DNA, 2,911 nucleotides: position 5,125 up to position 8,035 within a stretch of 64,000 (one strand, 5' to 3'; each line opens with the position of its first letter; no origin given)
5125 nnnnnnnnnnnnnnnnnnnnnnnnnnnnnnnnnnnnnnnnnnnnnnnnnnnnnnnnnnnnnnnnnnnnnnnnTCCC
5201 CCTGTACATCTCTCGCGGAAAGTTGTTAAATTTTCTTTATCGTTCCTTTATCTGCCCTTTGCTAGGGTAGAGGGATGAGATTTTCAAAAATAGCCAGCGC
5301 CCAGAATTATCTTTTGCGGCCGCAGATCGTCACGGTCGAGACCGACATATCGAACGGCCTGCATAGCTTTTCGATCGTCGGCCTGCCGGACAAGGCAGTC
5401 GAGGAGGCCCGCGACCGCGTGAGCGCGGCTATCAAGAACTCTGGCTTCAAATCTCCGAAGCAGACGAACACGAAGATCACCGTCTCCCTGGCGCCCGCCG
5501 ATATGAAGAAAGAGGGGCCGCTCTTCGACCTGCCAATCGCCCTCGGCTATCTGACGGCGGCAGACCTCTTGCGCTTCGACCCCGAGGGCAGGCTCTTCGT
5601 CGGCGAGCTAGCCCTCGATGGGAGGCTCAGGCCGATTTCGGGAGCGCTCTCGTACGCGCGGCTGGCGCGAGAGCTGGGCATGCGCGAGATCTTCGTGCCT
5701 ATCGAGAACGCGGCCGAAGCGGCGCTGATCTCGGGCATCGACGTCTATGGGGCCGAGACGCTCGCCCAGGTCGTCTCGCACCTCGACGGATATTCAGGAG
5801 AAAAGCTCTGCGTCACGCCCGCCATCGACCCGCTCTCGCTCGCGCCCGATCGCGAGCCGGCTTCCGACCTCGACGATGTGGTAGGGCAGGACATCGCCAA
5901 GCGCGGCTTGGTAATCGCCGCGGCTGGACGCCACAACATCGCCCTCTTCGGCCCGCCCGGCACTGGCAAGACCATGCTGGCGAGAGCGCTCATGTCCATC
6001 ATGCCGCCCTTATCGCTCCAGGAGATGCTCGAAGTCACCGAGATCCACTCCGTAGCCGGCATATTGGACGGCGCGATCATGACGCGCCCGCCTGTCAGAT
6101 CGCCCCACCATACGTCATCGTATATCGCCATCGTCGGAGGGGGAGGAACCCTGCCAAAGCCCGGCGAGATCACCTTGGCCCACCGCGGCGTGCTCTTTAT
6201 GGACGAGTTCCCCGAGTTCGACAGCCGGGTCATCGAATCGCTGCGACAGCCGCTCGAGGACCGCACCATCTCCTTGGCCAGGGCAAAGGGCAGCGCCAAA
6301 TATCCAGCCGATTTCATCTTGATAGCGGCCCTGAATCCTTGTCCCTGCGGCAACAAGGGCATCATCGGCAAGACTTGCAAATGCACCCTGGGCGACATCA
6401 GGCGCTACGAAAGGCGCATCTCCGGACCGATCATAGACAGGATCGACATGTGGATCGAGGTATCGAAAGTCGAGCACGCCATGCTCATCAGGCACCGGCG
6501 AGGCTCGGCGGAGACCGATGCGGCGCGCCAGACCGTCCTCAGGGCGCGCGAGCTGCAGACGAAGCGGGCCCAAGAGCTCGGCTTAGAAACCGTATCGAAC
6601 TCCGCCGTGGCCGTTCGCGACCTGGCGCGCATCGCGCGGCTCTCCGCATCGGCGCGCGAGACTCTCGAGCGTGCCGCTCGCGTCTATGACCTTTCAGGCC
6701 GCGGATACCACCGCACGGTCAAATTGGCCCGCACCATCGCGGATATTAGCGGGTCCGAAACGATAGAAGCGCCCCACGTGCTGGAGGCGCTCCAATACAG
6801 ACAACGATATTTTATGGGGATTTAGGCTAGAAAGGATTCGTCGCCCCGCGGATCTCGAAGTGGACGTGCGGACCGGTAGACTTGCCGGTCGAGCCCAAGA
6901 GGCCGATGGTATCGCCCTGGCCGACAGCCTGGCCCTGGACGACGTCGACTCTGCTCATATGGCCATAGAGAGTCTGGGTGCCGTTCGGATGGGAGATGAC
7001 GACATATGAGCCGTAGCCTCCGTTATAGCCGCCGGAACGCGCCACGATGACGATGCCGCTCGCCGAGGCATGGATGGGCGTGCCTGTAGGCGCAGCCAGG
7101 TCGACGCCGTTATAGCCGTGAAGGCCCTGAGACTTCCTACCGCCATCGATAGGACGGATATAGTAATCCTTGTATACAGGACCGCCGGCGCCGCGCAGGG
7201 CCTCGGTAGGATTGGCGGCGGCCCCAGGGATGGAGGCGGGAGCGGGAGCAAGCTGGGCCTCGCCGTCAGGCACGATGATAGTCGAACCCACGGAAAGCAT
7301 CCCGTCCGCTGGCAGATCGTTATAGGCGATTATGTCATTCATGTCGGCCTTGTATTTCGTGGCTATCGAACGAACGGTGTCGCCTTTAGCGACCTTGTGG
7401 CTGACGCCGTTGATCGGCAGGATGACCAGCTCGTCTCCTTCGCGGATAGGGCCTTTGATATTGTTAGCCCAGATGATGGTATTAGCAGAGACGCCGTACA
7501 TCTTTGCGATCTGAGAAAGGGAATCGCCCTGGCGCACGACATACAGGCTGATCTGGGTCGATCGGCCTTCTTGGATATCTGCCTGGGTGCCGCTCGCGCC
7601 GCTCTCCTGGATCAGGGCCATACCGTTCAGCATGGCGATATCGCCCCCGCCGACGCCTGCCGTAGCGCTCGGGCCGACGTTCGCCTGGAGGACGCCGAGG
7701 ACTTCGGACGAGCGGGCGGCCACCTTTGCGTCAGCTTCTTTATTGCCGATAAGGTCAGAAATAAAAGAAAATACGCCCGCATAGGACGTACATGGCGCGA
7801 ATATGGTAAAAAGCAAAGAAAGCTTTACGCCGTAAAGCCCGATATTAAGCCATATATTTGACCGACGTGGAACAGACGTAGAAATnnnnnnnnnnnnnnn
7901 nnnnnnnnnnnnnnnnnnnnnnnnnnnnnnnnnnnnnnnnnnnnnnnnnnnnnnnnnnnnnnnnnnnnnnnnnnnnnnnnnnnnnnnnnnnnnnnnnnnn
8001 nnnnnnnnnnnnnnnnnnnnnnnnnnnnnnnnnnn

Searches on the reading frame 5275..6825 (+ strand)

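Call 39: search_protein_families(library=pfam, proteins=[window:5275-6825:+], max_evalue=0.001)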
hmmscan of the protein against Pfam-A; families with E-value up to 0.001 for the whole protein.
window:5275-6825:+ (516 aa): 9 families
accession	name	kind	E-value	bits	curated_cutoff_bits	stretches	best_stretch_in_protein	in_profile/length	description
PF01078.27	Mg_chelatase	-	4.2e-84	281.5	20.3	1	198-402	1-205/207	Magnesium chelatase, subunit ChlI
PF13541.12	ChlI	-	7.5e-40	136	27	1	21-145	1-121/121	Subunit ChlI of Mg-chelatase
PF13335.12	Mg_chelatase_C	-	6.1e-23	81.7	26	1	413-509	3-94/94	Magnesium chelatase, subunit ChlI C-terminal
PF07728.20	AAA_5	-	9.9e-10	39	22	1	222-357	2-125/139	AAA domain (dynein-related subfamily)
PF00493.29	MCM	-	3.1e-07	30.2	23.3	1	295-356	113-174/224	MCM P-loop domain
PF00158.32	Sigma54_activat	-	3.5e-05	24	20.2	0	295-354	85-142/168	Sigma-54 interaction domain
PF00004.35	AAA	-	3.6e-05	24.7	21.2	1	223-243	2-22/131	ATPase family associated with various cellular activities (AAA)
PF05496.18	RuvB_N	-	5.6e-05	23.4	27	0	198-239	5-53/159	Holliday junction DNA helicase RuvB P-loop domain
PF20030.5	bpMoxR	-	0.00094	18.7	27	0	202-243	14-55/205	MoxR domain in the MoxR-vWA-beta-propeller ternary systems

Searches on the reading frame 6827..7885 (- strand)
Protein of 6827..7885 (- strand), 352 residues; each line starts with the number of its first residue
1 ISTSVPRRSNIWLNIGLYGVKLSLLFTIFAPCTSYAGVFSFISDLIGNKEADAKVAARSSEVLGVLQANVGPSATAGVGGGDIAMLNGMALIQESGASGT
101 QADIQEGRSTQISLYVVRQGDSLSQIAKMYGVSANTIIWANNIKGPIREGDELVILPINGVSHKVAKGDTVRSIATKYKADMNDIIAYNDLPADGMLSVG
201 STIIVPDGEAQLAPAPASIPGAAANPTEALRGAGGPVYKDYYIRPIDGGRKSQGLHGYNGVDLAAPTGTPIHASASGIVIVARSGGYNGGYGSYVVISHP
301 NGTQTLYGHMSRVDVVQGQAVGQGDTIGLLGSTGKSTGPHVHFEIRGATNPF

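Call 24: find_related_loci(query=window:6830-7855:-, collection=metagenome_contigs, flank=3000)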
Query window:6830-7855:- (342 aa) in metagenome_contigs; peptide patterns used: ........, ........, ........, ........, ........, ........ (x = any residue, [..] = any of these).
161 stretches matched a pattern; 75 encode a relative of the query (tblastn E <= 1e-3); 75 distinct loci.
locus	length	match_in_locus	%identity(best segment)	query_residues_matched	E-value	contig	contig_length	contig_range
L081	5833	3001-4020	71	1-342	3e-164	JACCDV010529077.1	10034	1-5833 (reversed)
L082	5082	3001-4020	71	1-342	3e-164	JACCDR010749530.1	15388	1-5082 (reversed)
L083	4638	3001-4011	65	1-342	2e-144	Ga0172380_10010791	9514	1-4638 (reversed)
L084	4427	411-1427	59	2-342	3e-126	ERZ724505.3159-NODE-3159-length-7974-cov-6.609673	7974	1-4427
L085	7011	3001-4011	60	1-342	2e-123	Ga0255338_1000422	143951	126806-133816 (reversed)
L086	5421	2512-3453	54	26-342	1e-100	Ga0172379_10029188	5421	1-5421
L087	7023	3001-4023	50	9-342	6e-100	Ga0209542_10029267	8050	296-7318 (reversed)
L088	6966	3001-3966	53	21-342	4e-100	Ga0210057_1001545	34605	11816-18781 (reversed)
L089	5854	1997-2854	56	49-342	6e-100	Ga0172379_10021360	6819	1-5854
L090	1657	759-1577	59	68-340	1e-105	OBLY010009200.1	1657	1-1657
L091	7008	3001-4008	49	5-342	2e-98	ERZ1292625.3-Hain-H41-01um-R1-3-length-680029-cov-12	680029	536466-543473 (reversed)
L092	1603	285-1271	51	1-342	2e-104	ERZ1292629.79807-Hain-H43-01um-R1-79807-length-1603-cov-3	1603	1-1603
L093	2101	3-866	56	49-342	2e-102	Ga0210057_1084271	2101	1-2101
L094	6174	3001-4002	50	12-342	2e-97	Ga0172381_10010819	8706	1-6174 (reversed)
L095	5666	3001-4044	49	14-342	5e-97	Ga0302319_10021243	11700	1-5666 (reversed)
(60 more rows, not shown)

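Call 39: search_protein_families(library=pfam, proteins=[window:6827-7885:-], max_evalue=0.001)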
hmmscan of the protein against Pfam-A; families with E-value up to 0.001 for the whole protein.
window:6827-7885:- (352 aa): 6 families
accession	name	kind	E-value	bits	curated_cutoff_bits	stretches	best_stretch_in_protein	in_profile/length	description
PF01551.29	Peptidase_M23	-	2.8e-30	104.8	28.7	1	258-350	3-92/96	Peptidase family M23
PF01476.26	LysM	-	5.7e-22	77.8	20.9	2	163-206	1-43/43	LysM domain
PF23473.1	LysM3_LYK4_5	-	1.1e-11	45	29.3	1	115-144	5-34/48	LYK4/5 LysM3 domain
PF23446.1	LysM1_NFP_LYK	-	4.9e-05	24.5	36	0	121-159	16-56/60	NFP/LYK LysM1 domain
PF23462.1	LysM3_NFP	-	0.00038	21.4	28.1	0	115-143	5-33/48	NFP LysM3 domain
PF06787.16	HcgF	-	0.00038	20.7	25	1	48-113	81-145/163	FeGP cofactor biosynthesis protein HcgF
